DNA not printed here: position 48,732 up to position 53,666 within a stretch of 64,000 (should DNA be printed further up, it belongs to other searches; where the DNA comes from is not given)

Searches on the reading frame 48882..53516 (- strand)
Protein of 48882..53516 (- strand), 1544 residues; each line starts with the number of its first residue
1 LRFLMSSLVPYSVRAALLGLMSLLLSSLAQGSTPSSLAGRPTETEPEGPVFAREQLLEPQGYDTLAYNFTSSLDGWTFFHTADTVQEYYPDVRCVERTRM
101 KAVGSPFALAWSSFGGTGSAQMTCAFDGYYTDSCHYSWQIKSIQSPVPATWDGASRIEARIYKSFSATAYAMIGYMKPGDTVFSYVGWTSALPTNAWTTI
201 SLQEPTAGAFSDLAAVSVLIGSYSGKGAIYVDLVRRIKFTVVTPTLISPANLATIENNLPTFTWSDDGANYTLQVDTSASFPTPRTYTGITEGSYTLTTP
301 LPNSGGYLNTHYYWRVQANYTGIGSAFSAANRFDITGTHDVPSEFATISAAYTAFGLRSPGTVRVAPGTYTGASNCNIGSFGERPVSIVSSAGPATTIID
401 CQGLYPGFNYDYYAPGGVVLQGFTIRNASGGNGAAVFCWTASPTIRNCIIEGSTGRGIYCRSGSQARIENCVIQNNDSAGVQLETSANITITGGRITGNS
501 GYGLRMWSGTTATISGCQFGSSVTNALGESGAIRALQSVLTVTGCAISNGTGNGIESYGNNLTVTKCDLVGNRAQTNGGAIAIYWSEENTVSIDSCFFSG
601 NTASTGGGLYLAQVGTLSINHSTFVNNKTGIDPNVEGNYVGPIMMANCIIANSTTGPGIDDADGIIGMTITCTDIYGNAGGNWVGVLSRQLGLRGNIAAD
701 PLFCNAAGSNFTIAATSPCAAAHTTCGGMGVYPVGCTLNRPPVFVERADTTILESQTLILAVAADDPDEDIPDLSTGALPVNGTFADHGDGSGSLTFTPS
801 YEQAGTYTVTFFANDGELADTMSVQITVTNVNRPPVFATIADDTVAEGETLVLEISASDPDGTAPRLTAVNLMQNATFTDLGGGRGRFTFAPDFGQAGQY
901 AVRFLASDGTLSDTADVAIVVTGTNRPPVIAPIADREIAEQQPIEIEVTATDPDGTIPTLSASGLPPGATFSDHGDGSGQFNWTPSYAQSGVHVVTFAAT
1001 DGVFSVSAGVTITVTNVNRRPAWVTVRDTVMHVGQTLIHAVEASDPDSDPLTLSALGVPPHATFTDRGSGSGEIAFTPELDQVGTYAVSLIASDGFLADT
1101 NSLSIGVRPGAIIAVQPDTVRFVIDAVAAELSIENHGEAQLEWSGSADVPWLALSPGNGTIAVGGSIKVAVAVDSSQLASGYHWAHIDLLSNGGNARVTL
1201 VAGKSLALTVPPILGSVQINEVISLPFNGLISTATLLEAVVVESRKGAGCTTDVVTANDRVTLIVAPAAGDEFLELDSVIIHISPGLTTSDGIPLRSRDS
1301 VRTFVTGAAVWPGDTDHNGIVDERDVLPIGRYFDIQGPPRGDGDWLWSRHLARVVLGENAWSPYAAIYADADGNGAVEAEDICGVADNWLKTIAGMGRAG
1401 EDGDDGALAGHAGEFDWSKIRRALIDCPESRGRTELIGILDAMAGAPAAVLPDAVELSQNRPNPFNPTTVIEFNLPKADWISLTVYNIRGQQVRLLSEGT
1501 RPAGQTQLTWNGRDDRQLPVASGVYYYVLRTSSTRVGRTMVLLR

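Call 64: search_protein_families(library=pfam, proteins=[window:48882-53516:-], max_evalue=0.001)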
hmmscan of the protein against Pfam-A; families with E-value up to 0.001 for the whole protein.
window:48882-53516:- (1544 aa): 13 families
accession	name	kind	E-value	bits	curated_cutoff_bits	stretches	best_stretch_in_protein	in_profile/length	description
PF17963.7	Big_9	-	7.6e-29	100.9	23.6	4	739-827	1-89/89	Bacterial Ig domain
PF13229.12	Beta_helix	-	3.4e-21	76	25.9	2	417-519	56-158/158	Right handed beta helix region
PF17892.7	Cadherin_5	-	1.6e-19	70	26.5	2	739-829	2-98/98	Cadherin-like domain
PF17803.7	Cadherin_4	-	1.7e-18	67.3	25.1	3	823-889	2-70/71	Bacterial cadherin-like domain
PF05048.19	NosD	-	4.4e-11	43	23.6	1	441-521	90-172/212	Periplasmic copper-binding protein (NosD)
PF13860.13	FlgD_ig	-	2.4e-08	34.3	27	1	1476-1532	19-76/79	FlgD Ig-like domain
PF05345.18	He_PIG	-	5.6e-08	33.6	24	1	927-1015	1-96/96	Putative Ig domain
PF19190.6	BACON_2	-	4.7e-07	30.1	25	1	1114-1200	3-89/94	Viral BACON domain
PF18911.6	PKD_4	-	3.3e-06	27.5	27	0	741-828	3-83/85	PKD domain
PF00801.26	PKD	-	6.6e-05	23.3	23.5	0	788-828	36-80/80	PKD domain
PF17161.10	DUF5123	-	0.00047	21.7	35.1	0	618-720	2-105/113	Domain of unknown function (DUF5123)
PF22544.2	HYDIN_VesB_CFA65-like_Ig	-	0.00056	20.5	25.5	0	1123-1200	17-95/100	HYDIN/CFA65/VesB-like, Ig-like domain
PF18981.6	InlK_D3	-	0.0008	19.9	25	0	802-829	47-74/75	Internalin K domain (D3/D4)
